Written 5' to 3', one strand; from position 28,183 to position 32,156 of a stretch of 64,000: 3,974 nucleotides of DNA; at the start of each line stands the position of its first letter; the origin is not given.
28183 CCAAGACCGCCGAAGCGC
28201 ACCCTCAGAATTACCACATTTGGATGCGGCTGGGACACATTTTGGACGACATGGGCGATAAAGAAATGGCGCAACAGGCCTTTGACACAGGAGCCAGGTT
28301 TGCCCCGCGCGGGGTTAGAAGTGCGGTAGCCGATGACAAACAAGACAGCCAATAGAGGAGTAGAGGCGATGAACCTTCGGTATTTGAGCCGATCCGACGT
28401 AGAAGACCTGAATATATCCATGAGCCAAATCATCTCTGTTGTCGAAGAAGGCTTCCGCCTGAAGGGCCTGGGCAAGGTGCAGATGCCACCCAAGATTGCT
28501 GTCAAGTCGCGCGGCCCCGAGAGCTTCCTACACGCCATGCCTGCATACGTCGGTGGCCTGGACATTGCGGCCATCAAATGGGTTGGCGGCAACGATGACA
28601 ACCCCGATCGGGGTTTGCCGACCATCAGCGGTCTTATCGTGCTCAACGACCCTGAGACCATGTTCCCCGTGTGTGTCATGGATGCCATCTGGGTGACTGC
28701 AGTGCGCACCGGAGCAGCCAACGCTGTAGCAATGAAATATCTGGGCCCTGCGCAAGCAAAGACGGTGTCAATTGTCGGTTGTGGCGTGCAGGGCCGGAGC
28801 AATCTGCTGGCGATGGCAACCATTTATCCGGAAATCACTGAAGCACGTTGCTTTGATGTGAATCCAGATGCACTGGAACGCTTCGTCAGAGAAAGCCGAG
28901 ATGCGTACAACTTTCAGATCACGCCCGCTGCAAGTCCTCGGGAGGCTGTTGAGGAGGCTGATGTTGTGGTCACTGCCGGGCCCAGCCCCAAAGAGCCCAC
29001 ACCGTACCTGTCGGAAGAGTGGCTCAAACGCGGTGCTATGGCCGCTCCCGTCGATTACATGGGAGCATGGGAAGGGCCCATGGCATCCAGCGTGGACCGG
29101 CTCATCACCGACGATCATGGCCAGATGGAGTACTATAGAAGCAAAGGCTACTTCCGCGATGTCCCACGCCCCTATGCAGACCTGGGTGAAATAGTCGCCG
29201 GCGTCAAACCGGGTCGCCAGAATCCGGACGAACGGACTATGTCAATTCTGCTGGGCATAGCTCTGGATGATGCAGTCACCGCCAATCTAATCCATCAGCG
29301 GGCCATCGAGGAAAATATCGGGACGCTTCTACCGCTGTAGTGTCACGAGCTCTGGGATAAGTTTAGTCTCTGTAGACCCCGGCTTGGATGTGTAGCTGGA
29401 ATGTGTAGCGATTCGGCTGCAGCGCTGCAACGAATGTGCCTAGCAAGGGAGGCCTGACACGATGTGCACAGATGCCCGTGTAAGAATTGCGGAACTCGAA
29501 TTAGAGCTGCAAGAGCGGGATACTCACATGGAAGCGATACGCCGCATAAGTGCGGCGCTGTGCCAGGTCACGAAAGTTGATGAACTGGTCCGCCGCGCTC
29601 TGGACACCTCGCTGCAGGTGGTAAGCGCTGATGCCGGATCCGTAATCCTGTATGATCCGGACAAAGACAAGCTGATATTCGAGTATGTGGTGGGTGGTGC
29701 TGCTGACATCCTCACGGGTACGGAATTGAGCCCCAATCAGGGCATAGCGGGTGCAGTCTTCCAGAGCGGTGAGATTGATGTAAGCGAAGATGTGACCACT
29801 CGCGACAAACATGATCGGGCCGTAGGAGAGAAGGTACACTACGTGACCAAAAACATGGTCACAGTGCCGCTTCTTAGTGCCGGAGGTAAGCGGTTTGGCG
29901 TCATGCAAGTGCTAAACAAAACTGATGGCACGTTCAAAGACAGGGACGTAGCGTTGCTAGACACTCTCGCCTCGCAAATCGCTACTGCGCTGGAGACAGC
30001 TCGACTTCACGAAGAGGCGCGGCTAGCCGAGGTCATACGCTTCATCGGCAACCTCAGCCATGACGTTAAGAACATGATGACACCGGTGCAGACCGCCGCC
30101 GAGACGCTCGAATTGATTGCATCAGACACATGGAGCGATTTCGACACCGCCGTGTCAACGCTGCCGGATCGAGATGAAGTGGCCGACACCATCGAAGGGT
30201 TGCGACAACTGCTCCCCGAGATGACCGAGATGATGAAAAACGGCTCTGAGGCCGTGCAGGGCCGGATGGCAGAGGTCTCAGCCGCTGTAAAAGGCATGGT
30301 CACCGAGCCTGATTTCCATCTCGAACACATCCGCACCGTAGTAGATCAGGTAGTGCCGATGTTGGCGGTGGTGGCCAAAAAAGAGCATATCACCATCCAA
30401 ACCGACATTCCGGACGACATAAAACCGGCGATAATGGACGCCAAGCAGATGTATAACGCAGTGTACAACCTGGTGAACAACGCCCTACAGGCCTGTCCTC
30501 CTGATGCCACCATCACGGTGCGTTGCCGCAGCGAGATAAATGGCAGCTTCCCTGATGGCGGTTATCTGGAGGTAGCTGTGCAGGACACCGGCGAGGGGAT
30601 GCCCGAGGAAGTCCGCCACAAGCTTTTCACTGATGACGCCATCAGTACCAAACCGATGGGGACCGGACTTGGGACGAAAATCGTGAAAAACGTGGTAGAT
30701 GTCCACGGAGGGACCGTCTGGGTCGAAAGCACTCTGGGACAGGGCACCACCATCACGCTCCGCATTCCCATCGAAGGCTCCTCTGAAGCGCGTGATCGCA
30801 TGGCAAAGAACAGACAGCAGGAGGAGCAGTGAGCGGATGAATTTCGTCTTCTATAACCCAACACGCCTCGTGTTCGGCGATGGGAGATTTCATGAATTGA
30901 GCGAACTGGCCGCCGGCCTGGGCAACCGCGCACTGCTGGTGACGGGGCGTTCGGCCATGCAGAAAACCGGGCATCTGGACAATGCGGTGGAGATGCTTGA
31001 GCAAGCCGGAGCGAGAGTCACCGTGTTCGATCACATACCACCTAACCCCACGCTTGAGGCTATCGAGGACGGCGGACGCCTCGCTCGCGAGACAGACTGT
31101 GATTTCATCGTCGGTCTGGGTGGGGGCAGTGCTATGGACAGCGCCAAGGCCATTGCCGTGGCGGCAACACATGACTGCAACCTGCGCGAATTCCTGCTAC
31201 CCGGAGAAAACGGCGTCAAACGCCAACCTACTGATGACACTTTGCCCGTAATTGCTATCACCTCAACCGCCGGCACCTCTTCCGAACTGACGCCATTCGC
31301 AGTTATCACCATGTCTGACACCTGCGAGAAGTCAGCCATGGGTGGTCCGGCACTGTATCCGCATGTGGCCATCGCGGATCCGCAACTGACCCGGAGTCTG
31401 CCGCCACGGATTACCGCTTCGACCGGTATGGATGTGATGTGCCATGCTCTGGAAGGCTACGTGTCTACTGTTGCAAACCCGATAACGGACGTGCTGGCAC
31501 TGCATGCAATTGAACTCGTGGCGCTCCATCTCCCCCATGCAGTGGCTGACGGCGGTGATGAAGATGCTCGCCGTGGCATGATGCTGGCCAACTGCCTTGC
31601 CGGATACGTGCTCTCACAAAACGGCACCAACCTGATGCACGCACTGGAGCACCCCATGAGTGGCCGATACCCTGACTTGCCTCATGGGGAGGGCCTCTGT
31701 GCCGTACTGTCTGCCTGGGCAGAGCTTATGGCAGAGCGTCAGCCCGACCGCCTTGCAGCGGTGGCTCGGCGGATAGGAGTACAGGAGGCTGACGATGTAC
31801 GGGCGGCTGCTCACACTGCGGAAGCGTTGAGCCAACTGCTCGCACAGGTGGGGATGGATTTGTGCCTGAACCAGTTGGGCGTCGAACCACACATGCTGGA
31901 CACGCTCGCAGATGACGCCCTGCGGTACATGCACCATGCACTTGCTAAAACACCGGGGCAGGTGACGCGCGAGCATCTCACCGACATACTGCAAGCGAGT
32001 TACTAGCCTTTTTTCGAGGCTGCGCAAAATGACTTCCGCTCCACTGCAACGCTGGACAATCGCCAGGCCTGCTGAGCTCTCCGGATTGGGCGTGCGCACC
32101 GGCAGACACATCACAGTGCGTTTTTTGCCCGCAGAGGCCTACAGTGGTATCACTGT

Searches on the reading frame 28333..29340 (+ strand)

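Call 3: search_protein_families(library=pfam, proteins=[window:28333-29340:+])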
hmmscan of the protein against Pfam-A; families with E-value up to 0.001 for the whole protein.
window:28333-29340:+ (335 aa): 1 family
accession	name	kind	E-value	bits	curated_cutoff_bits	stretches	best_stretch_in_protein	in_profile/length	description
PF02423.21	OCD_Mu_crystall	-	1e-67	228.8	24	1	19-327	7-313/314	Ornithine cyclodeaminase/mu-crystallin family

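Call 5: search_protein_families(library=ncbifam, proteins=[window:28333-29340:+])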
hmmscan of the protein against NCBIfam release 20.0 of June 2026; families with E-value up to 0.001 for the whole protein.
window:28333-29340:+ (335 aa): 13 families
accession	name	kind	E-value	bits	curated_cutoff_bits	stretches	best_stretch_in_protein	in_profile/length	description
TIGR02371.1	ala_DH_arch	equivalog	2.2e-64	217.6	409.15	1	17-331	4-320/325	alanine dehydrogenase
TIGR03944.1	dehyd_SbnB_fam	equivalog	1.5e-46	158.9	326.9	1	15-334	1-325/327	2,3-diaminopropionate biosynthesis protein SbnB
NF006379.0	PRK08618.1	equivalog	4.7e-44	151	417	1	16-331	2-322/326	ornithine cyclodeaminase family protein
NF004848.0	PRK06199.1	subfamily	3.1e-42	145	362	2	59-268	71-285/379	tyramine oxidase subunit B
NF006141.0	PRK08291.1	equivalog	8.2e-42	143.3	408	1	16-332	5-327/330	cyclodeaminase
TIGR02992.1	ectoine_eutC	equivalog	3.7e-41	141.3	471.65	1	19-332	5-324/326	ectoine utilization protein EutC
NF005762.1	PRK07589.1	equivalog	1.3e-27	96.7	350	1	30-332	22-317/334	ornithine cyclodeaminase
NF004793.0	PRK06141.1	equivalog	6.9e-27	94.2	322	1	27-253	12-228/314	bifunctional Delta(1)-pyrroline-2-carboxylate/Delta(1)-piperideine-2-carboxylate reductase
NF005296.0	PRK06823.1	equivalog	6.3e-26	91.1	438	1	27-322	12-311/315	ornithine cyclodeaminase family protein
NF005603.0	PRK07340.1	equivalog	3.8e-23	82.2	266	1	41-220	29-202/307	delta(1)-pyrroline-2-carboxylate reductase family protein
NF045512.1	PyrPipCarbRedLhpI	equivalog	7.4e-21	74.6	400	1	29-218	13-195/298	bifunctional Delta(1)-pyrroline-2-carboxylate/Delta(1)-piperideine-2-carboxylate reductase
NF045643.1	ImmsucRedBhcD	equivalog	1.7e-16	60.5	500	1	85-330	70-316/321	iminosuccinate reductase BhcD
NF005011.0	PRK06407.1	subfamily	6.5e-12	45.3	337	1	15-230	2-207/302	ornithine cyclodeaminase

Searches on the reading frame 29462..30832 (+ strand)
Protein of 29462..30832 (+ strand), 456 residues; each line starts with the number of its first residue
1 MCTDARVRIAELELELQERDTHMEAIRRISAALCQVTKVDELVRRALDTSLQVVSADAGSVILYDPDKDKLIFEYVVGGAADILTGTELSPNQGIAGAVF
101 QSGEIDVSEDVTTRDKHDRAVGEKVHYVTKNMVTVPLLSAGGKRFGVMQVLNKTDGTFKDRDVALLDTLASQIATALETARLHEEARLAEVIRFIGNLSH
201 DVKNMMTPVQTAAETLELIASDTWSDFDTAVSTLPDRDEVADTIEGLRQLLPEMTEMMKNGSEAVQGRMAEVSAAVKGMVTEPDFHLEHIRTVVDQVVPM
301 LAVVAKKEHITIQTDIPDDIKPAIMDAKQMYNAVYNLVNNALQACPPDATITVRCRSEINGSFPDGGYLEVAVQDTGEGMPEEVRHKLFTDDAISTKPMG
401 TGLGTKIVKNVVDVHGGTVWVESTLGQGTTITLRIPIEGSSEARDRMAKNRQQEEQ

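Call 3: search_protein_families(library=pfam, proteins=[window:29462-30832:+])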
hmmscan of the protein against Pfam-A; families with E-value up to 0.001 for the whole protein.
window:29462-30832:+ (456 aa): 4 families
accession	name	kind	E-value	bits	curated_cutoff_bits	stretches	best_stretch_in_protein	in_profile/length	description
PF02518.31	HATPase_c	-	8.1e-25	87.9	26.4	1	326-438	2-110/111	Histidine kinase-, DNA gyrase B-, and HSP90-like ATPase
PF13185.12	GAF_2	-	1e-18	68.3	28.6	1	39-178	4-136/136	GAF domain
PF01590.32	GAF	-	2.2e-13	51.4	22.4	1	40-177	3-133/133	GAF domain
PF13492.12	GAF_3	-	7.8e-12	46.2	27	1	39-178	2-128/129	GAF domain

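Call 5: search_protein_families(library=ncbifam, proteins=[window:29462-30832:+])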
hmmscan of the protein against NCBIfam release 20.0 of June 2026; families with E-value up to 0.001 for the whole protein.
window:29462-30832:+ (456 aa): 77 families (the best 25 are shown)
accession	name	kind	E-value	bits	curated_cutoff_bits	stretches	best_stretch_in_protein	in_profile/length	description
NF008468.0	PRK11360.1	equivalog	4e-30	104.7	646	1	288-441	465-612/616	two-component system sensor histidine kinase AtoS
NF046044.1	PnpS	equivalog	1.9e-25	89.7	400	1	194-436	173-390/390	two-component system histidine kinase PnpS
NF006800.0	PRK09303.1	equivalog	1.8e-24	86.4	342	1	190-438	150-378/383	histidine kinase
NF010411.0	PRK13837.1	equivalog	2.6e-23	82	647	1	289-449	521-687/828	two-component system VirA-like sensor kinase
NF033092.0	HK_WalK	equivalog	6.8e-23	81.1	725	1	289-437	448-594/594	cell wall metabolism sensor histidine kinase WalK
NF007688.0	PRK10364.1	equivalog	1.5e-22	80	479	1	289-440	311-454/460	two-component system sensor histidine kinase ZraS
TIGR02916.1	PEP_his_kin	equivalog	3e-22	79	300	1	289-436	544-679/679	XrtA/PEP-CTERM system histidine kinase PrsK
TIGR02966.1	phoR_proteo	equivalog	2e-19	69.8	334.2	1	289-434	190-332/333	phosphate regulon sensor histidine kinase PhoR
TIGR02956.1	TMAO_torS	equivalog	4.9e-19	67.9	676.5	1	290-448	539-693/967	TMAO reductase system sensor histidine kinase/response regulator TorS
NF010076.0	PRK13557.1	subfamily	5.1e-19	68.1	631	1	302-454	250-411/540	histidine kinase famiy protein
NF008312.0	PRK11100.1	equivalog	2.6e-18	66.1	356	1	290-437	331-474/477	two-component system sensor histidine kinase CreC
NF046020.1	HisKinCckABruc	equivalog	1.9e-17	62.4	1000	1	305-447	566-717/868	cell cycle histidine kinase CckA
NF041947.1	LuxQ_Vibrio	equivalog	7.8e-17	60.4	1200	1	280-454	540-713/843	quorum-sensing autoinducer 2 sensor kinase/phosphatase LuxQ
NF047874.1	MASE3_PAS_HK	subfamily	8.3e-17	61.2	560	1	282-452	472-640/655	MASE3 domain-containing sensor histidine kinase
NF038348.1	T2SS_HK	subfamily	1.1e-16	60.4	450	1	326-437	468-573/574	histidine kinase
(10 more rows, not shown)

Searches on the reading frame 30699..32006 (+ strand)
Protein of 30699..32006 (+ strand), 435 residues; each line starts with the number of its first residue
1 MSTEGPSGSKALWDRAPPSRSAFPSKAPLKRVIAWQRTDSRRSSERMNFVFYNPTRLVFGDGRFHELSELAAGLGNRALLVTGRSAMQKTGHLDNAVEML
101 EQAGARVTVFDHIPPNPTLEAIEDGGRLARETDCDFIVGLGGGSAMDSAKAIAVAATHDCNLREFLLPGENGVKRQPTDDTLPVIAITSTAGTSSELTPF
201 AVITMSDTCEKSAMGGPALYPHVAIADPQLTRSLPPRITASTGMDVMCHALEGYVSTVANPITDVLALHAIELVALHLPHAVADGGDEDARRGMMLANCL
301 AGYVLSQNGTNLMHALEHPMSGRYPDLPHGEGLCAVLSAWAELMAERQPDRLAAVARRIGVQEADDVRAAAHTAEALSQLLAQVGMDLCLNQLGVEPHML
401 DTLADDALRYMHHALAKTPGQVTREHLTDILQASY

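Call 3: search_protein_families(library=pfam, proteins=[window:30699-32006:+])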
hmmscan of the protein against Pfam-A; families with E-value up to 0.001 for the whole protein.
window:30699-32006:+ (435 aa): 3 families
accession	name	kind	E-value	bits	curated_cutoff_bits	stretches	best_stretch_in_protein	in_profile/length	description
PF00465.25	Fe-ADH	-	3.3e-52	176.9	31.3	1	54-228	1-168/168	Iron-containing alcohol dehydrogenase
PF25137.1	ADH_Fe_C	-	6.4e-48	163.4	27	1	239-435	1-194/194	Fe-containing alcohol dehydrogenase family, C-terminal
PF13685.12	Fe-ADH_2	-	2.7e-09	37.7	28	1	60-155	3-96/149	Iron-containing alcohol dehydrogenase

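Call 5: search_protein_families(library=ncbifam, proteins=[window:30699-32006:+])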
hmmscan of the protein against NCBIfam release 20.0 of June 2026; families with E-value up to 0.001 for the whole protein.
window:30699-32006:+ (435 aa): 17 families
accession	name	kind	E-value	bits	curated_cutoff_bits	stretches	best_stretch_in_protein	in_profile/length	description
NF053866.1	CholDhdGbsBBac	equivalog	2.2e-75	253.7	550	1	51-409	12-367/392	choline dehydrogenase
NF041833.1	Fe_ADH_ErcA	equivalog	1.8e-72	244.6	550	1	56-432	10-379/382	alcohol dehydrogenase-like regulatory protein ErcA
NF058672.1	4HyButDHCUPNE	equivalog_domain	3.9e-70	236.9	500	1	55-434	8-377/378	4-hydroxybutyrate dehydrogenase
TIGR02638.1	lactal_redase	equivalog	5.6e-68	229.5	523.15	1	59-425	12-373/379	lactaldehyde reductase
NF050025.1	SulfAcetaldRedSarD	equivalog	8.7e-62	209.2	700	1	47-435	1-385/385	sulfoacetaldehyde reductase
NF007911.0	PRK10624.1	equivalog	1.9e-61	208.1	537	1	58-431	12-378/382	lactaldehyde reductase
NF007363.0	PRK09860.1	equivalog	6.5e-60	203.3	581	1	50-433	5-381/383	L-threonine dehydrogenase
NF010378.0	PRK13805.1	equivalog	3.2e-59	200.6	951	1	51-435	459-864/872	bifunctional acetaldehyde-CoA/alcohol dehydrogenase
TIGR03405.1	Phn_Fe-ADH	equivalog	7.4e-55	186.2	423.7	1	51-408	1-344/355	iron-containing alcohol dehydrogenase PsrA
NF011998.0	PRK15454.1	equivalog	4.3e-48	164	556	1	54-431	27-391/395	ethanolamine utilization ethanol dehydrogenase EutG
TIGR04266.1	NDMA_methanol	equivalog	1.3e-35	123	625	1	58-394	20-355/420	NDMA-dependent methanol dehydrogenase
NF011717.0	PRK15138.1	equivalog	6.8e-35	120.8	645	1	48-405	3-358/387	alcohol dehydrogenase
NF041822.1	daptide_DH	equivalog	2.5e-18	66.1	300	1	86-276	10-198/363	daptide-type RiPP biosynthesis dehydogenase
NF006941.0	PRK09423.1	subfamily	8.1e-14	51.2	336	1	47-156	1-107/367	glycerol dehydrogenase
NF053832.1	GlycoaldRedHalo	equivalog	1e-09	38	550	1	47-154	1-105/363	glycolaldehyde reductase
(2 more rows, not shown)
